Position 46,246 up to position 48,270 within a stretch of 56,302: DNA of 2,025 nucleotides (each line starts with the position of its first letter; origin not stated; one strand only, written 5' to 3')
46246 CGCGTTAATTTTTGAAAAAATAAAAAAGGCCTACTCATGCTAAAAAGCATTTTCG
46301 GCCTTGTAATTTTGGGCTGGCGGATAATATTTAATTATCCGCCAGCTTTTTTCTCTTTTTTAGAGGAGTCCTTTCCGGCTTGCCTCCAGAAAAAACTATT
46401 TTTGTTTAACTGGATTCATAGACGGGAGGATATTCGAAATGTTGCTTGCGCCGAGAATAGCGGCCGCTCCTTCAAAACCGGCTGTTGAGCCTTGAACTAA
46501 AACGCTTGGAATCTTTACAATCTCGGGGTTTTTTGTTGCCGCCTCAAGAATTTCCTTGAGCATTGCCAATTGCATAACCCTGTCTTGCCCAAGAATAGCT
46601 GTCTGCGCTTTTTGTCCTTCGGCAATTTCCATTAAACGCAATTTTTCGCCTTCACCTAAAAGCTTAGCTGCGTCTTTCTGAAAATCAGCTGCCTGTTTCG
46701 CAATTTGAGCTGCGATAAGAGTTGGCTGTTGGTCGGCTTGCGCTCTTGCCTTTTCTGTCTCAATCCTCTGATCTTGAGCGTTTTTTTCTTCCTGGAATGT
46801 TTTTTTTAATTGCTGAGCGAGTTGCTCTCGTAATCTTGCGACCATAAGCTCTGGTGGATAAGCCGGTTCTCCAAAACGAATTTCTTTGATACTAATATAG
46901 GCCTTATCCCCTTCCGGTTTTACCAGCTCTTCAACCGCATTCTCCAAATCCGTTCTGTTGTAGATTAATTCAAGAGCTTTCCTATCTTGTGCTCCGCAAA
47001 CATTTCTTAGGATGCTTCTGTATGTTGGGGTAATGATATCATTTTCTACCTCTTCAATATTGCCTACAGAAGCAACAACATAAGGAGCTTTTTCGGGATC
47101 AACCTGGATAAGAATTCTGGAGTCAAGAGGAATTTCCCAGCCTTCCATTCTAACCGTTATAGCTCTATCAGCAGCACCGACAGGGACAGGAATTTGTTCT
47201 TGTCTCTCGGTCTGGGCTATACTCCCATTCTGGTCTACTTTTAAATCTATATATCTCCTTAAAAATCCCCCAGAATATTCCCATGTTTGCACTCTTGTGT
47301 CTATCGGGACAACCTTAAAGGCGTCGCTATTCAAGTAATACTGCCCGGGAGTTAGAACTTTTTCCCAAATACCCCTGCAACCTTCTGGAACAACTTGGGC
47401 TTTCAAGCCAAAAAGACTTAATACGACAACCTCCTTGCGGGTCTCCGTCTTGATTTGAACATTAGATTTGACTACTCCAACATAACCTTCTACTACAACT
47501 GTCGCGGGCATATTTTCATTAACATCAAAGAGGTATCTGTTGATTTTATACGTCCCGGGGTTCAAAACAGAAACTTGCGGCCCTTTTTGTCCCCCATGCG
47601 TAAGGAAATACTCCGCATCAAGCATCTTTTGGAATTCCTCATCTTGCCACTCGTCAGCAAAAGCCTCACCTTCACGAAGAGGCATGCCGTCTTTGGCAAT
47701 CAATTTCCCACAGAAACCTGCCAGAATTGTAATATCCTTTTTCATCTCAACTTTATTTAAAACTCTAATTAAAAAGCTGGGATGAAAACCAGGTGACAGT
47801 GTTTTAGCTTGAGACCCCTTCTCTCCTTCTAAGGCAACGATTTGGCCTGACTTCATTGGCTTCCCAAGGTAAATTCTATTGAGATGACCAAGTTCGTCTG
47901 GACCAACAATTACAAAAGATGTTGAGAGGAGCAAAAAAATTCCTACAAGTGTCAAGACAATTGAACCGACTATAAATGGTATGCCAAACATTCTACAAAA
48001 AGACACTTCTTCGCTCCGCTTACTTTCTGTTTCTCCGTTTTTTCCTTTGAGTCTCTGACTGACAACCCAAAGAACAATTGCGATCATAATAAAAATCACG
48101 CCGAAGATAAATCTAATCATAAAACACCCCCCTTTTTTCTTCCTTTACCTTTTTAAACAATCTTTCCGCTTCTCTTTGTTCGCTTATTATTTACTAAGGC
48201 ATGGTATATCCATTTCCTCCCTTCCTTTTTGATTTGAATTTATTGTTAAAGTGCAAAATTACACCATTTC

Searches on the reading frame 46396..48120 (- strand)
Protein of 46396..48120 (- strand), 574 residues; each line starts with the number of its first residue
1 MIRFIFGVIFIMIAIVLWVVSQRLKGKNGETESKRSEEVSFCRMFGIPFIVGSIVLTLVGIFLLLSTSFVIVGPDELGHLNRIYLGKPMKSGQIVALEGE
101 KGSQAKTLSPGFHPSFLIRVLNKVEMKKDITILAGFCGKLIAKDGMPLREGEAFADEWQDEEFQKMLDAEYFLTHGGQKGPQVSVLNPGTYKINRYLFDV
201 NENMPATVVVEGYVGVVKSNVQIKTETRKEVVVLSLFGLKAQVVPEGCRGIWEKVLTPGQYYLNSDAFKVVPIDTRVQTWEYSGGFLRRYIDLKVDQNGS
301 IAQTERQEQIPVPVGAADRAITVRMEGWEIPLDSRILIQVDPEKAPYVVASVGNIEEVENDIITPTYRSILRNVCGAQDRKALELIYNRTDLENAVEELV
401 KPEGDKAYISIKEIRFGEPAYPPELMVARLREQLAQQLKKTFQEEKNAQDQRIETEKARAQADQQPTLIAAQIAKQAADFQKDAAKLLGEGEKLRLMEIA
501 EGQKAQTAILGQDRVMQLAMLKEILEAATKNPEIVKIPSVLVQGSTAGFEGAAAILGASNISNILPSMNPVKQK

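Call 44: search_protein_families(library=pfam, proteins=[window:46396-48120:-], max_evalue=0.0001)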
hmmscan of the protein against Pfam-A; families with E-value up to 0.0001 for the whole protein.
window:46396-48120:- (574 aa): 1 family
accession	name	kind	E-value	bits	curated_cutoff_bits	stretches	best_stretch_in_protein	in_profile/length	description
PF01145.31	Band_7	-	1.4e-11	45.2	23.6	1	237-457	14-169/176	SPFH domain / Band 7 family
